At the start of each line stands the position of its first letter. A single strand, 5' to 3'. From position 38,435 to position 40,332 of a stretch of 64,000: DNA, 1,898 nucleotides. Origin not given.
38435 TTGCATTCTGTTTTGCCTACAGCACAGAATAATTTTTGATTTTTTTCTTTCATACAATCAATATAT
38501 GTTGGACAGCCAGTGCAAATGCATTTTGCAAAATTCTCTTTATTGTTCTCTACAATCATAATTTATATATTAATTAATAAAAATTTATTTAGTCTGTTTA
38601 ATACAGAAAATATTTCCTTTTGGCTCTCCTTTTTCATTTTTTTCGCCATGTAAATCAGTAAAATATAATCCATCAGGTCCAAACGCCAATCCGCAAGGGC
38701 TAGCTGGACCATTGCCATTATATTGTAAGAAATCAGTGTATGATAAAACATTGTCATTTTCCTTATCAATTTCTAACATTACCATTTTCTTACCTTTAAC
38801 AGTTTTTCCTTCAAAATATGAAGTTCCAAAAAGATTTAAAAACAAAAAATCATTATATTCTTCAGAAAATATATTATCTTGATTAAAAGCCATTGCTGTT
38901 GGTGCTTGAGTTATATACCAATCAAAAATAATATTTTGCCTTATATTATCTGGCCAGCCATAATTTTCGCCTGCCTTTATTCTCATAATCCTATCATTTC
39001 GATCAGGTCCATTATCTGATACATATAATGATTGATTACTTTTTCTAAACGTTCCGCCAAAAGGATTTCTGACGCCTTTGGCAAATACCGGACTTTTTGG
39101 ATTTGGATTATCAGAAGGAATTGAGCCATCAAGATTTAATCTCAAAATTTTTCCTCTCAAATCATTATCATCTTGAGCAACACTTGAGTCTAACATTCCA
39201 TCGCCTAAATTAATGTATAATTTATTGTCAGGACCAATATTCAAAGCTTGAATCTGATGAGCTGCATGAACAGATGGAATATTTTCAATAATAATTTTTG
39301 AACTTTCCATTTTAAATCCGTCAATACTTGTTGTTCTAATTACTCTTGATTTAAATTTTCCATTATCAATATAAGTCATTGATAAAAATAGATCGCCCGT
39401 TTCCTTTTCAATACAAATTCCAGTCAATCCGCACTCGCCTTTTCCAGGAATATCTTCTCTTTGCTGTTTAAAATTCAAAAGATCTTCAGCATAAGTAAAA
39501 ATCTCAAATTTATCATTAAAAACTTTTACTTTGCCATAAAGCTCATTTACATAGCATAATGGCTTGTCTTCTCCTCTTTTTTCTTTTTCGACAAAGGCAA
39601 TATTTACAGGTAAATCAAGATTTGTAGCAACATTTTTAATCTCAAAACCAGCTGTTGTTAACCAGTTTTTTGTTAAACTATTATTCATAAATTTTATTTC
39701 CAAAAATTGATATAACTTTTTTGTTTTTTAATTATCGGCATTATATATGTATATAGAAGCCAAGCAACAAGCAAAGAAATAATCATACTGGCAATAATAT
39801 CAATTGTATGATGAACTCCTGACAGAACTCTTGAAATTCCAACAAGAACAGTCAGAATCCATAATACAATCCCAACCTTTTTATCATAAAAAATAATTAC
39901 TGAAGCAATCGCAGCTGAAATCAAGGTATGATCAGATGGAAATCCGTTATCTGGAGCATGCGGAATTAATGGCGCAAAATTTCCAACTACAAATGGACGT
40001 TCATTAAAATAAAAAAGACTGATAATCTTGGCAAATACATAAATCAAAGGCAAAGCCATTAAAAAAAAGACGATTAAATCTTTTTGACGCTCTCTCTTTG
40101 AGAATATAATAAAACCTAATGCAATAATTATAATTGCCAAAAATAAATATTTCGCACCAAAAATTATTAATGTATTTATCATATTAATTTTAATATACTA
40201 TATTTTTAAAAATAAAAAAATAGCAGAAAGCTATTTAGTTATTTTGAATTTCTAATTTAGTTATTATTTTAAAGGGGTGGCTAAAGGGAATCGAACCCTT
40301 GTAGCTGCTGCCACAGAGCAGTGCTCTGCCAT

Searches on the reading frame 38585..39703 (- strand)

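Call 8: search_protein_families(library=pfam, proteins=[window:38585-39703:-], max_evalue=0.01)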
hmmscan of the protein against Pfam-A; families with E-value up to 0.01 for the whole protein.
window:38585-39703:- (372 aa): 1 family
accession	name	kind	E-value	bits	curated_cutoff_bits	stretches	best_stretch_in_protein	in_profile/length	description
PF07995.17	GSDH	-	1.9e-32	113.3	25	1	83-252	41-221/332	Glucose / Sorbosone dehydrogenase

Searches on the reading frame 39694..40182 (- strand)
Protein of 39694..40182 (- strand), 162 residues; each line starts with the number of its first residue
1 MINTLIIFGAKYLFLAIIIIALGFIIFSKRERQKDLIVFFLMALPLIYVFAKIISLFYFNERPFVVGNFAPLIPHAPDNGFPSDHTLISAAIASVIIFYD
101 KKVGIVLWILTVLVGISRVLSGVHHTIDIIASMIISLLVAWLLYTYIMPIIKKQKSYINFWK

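Call 8: search_protein_families(library=pfam, proteins=[window:39694-40182:-], max_evalue=0.01)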
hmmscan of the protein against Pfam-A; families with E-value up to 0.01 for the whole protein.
window:39694-40182:- (162 aa): 3 families
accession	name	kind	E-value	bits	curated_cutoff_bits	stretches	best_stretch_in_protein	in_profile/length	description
PF01569.27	PAP2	-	1.3e-16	60.9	27.2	1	39-147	4-125/130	PAP2 superfamily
PF14378.12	PAP2_3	-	6.4e-05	23.3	27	1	79-142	125-190/190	PAP2 superfamily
PF14360.12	PAP2_C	-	0.00032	21.6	27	1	83-144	8-72/74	PAP2 superfamily C-terminal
